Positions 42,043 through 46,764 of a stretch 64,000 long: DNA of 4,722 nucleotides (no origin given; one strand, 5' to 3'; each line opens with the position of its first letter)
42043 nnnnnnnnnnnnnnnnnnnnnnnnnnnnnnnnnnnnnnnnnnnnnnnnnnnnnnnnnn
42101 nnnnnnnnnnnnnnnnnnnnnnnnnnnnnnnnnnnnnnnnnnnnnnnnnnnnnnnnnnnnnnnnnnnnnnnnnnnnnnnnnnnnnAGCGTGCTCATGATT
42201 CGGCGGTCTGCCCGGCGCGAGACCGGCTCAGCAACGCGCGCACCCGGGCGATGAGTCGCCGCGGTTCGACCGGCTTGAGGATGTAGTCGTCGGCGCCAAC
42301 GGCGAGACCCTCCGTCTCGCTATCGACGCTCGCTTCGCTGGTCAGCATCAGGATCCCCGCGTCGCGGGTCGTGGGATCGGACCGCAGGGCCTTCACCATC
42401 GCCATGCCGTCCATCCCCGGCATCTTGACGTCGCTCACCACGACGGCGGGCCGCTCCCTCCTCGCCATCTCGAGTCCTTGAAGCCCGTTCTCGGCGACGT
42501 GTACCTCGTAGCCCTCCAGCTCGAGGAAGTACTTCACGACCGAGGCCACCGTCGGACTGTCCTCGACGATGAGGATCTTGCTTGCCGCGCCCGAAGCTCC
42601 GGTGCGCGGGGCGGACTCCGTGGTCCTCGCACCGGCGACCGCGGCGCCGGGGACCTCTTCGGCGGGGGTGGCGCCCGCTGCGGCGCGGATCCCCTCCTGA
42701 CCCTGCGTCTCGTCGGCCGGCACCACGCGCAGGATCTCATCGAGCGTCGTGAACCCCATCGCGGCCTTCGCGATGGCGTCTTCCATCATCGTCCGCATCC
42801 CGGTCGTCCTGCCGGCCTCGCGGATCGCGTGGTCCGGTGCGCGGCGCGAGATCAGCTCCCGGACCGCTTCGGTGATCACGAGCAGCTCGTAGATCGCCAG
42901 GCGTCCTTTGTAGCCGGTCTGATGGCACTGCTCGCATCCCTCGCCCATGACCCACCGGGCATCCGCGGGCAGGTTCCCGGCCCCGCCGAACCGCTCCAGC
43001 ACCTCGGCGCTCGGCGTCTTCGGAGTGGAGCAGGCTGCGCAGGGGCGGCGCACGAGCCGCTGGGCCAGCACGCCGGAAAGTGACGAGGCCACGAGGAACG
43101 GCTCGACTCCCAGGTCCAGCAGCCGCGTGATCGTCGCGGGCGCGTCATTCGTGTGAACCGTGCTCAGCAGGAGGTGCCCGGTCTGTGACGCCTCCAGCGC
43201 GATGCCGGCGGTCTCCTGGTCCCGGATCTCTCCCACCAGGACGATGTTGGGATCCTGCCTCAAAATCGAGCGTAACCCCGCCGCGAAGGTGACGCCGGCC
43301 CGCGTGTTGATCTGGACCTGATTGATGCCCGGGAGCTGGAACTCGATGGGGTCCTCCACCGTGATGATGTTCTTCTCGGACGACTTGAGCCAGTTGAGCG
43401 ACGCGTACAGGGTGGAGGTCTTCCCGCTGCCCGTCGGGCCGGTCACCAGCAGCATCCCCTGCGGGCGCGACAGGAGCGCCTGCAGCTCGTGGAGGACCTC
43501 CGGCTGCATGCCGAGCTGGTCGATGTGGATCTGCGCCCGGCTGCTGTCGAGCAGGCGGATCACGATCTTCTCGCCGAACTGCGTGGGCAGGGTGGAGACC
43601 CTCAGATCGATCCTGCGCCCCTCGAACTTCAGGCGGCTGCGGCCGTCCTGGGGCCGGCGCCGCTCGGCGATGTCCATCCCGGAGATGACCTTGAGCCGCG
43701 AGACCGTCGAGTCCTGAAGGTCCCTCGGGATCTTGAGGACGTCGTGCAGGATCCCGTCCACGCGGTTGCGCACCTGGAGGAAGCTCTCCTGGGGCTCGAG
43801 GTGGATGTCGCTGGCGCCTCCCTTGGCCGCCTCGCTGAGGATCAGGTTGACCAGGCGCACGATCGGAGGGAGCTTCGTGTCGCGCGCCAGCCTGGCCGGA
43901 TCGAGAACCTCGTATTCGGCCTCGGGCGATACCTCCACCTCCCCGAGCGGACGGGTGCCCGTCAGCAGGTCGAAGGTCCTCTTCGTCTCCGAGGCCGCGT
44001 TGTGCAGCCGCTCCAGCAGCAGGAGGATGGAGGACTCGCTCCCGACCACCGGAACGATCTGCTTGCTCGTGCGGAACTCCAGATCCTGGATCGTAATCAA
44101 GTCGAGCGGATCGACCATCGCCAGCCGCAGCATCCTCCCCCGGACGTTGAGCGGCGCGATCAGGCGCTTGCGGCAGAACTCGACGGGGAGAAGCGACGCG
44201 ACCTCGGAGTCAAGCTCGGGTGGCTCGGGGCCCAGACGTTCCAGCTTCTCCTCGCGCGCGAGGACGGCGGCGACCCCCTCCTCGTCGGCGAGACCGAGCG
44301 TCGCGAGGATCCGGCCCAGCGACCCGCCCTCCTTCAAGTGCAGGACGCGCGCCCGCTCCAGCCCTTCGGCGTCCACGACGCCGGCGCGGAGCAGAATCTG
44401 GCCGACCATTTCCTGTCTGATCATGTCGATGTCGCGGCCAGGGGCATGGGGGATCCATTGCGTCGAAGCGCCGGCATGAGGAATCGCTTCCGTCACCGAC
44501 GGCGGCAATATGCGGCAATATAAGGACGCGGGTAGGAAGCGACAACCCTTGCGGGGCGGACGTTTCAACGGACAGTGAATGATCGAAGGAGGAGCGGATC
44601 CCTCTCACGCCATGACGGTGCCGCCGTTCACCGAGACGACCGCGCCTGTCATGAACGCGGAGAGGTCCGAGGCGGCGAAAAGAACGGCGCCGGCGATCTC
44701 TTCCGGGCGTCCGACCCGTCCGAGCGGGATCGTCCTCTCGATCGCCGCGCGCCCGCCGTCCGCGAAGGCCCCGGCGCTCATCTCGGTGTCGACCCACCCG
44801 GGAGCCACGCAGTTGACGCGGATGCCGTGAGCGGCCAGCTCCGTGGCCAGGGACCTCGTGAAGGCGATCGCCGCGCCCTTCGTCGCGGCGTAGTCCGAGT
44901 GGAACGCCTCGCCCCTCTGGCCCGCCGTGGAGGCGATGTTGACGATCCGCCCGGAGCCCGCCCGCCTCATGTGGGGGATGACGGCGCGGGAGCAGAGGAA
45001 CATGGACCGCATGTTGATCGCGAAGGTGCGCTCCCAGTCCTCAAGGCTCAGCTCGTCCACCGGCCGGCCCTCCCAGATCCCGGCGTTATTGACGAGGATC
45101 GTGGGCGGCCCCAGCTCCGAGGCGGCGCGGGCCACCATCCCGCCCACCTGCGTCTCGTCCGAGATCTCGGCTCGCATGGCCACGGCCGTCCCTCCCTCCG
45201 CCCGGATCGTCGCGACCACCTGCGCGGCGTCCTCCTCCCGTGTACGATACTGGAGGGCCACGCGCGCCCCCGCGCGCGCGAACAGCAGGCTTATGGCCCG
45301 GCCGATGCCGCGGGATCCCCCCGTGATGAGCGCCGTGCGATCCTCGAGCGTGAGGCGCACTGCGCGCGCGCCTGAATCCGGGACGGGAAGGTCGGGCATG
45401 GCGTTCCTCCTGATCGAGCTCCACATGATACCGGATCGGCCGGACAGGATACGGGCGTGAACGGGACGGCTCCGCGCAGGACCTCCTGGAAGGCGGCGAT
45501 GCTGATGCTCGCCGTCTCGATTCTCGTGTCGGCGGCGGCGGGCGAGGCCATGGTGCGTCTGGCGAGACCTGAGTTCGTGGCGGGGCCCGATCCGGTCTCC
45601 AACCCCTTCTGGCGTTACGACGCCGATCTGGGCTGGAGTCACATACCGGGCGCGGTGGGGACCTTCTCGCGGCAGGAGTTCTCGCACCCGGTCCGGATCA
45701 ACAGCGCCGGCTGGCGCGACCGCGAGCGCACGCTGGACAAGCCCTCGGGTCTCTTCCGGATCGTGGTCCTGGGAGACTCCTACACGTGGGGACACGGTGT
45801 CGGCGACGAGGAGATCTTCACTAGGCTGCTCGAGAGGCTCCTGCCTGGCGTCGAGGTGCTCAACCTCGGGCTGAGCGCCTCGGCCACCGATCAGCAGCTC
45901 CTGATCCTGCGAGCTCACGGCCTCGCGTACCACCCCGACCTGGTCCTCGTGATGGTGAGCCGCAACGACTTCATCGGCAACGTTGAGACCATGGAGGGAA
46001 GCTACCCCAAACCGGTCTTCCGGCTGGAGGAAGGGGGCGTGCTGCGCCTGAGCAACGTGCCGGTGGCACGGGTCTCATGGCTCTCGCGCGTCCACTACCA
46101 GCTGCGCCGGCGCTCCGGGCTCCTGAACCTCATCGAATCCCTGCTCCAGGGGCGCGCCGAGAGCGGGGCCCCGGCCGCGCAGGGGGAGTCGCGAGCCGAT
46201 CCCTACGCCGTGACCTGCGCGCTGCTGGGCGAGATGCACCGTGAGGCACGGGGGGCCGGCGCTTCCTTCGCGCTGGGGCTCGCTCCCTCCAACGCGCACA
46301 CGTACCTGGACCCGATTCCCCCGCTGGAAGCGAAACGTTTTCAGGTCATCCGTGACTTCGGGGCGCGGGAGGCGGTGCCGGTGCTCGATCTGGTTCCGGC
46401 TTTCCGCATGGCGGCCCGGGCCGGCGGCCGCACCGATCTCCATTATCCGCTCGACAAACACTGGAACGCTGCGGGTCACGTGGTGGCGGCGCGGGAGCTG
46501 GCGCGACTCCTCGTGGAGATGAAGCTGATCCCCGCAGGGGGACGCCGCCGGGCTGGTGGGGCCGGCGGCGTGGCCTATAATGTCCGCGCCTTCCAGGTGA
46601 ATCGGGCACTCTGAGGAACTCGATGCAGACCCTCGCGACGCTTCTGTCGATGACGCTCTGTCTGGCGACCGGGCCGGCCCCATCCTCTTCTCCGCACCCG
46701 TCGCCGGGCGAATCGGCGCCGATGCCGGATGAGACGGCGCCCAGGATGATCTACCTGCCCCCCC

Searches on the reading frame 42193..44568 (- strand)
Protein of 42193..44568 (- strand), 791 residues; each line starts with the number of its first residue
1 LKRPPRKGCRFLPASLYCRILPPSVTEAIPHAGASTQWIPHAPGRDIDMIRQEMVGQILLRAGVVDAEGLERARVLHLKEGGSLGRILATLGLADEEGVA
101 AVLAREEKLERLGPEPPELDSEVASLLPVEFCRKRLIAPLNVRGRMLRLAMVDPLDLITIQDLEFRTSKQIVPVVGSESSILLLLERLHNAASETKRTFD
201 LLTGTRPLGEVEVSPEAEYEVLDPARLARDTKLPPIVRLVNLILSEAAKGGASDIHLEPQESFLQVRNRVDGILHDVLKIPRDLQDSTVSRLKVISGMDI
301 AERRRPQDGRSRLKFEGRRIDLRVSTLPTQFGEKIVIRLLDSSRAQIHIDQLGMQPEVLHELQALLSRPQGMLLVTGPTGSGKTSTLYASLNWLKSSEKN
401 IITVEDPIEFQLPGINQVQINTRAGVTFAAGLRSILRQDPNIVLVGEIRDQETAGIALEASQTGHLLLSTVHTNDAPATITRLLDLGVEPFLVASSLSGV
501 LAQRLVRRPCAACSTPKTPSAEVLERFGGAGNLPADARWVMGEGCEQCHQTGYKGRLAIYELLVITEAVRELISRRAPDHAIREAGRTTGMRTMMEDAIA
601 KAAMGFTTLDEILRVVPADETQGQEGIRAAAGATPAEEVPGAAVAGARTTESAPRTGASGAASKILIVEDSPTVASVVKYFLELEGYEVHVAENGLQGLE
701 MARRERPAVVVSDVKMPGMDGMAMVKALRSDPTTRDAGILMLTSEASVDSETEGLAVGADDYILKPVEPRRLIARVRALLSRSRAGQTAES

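Call 11: search_protein_families(library=pfam, proteins=[window:42193-44568:-], max_evalue=0.001)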
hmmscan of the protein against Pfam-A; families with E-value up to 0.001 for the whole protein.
window:42193-44568:- (791 aa): 4 families
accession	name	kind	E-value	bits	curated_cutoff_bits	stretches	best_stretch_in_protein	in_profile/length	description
PF00437.27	T2SSE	-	3.6e-135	450.8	24.9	1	232-614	4-370/370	Type II/IV secretion system protein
PF00072.30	Response_reg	-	4.4e-28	98.1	30.2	1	665-777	1-111/111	Response regulator receiver domain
PF05157.20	MshEN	-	2.6e-17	63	23.1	1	109-190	3-85/90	MshEN domain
PF13401.12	AAA_22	-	0.00017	22.4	27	1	369-406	4-41/130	AAA domain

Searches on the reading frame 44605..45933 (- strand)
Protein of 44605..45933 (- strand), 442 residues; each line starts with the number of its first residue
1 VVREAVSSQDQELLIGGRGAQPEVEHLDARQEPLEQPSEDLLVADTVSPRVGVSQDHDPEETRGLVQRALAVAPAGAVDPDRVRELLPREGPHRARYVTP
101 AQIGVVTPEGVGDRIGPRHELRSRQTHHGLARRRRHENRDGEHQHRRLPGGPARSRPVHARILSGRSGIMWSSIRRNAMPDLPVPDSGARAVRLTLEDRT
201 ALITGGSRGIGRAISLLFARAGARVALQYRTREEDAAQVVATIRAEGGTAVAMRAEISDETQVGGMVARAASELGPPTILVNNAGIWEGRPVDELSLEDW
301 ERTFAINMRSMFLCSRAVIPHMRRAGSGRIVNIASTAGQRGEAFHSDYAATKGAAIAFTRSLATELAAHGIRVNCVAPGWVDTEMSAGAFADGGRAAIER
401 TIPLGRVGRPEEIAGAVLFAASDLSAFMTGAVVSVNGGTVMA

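Call 11: search_protein_families(library=pfam, proteins=[window:44605-45933:-], max_evalue=0.001)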
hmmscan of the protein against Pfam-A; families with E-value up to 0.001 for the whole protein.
window:44605-45933:- (442 aa): 5 families
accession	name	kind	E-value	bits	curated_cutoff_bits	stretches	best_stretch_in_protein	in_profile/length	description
PF13561.12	adh_short_C2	-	1.4e-63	215.1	27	1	208-438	6-234/236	Enoyl-(Acyl carrier protein) reductase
PF00106.31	adh_short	-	6.7e-60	202.3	26.6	1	200-389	2-190/195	short chain dehydrogenase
PF08659.16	KR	-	2e-13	51.1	22.6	1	200-377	2-174/180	KR domain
PF23441.1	SDR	-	8.8e-07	29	27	1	248-440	61-256/258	SDR-like rossmann domain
PF08643.16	DUF1776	-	0.00021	21.3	25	1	291-380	107-198/294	Fungal family of unknown function (DUF1776)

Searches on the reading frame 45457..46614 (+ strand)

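Call 11: search_protein_families(library=pfam, proteins=[window:45457-46614:+], max_evalue=0.001)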
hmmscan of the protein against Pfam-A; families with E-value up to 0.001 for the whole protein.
window:45457-46614:+ (385 aa): 3 families
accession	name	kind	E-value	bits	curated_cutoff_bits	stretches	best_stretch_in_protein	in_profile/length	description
PF13472.12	Lipase_GDSL_2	-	9.1e-12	46.3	32.9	1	104-341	1-176/178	GDSL-like Lipase/Acylhydrolase family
PF00657.28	Lipase_GDSL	-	2.2e-05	25.2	23.6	1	102-176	1-93/208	GDSL-like Lipase/Acylhydrolase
PF16822.11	ALGX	-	5.1e-05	23.5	26.5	1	254-355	29-133/268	SGNH hydrolase-like domain, acetyltransferase AlgX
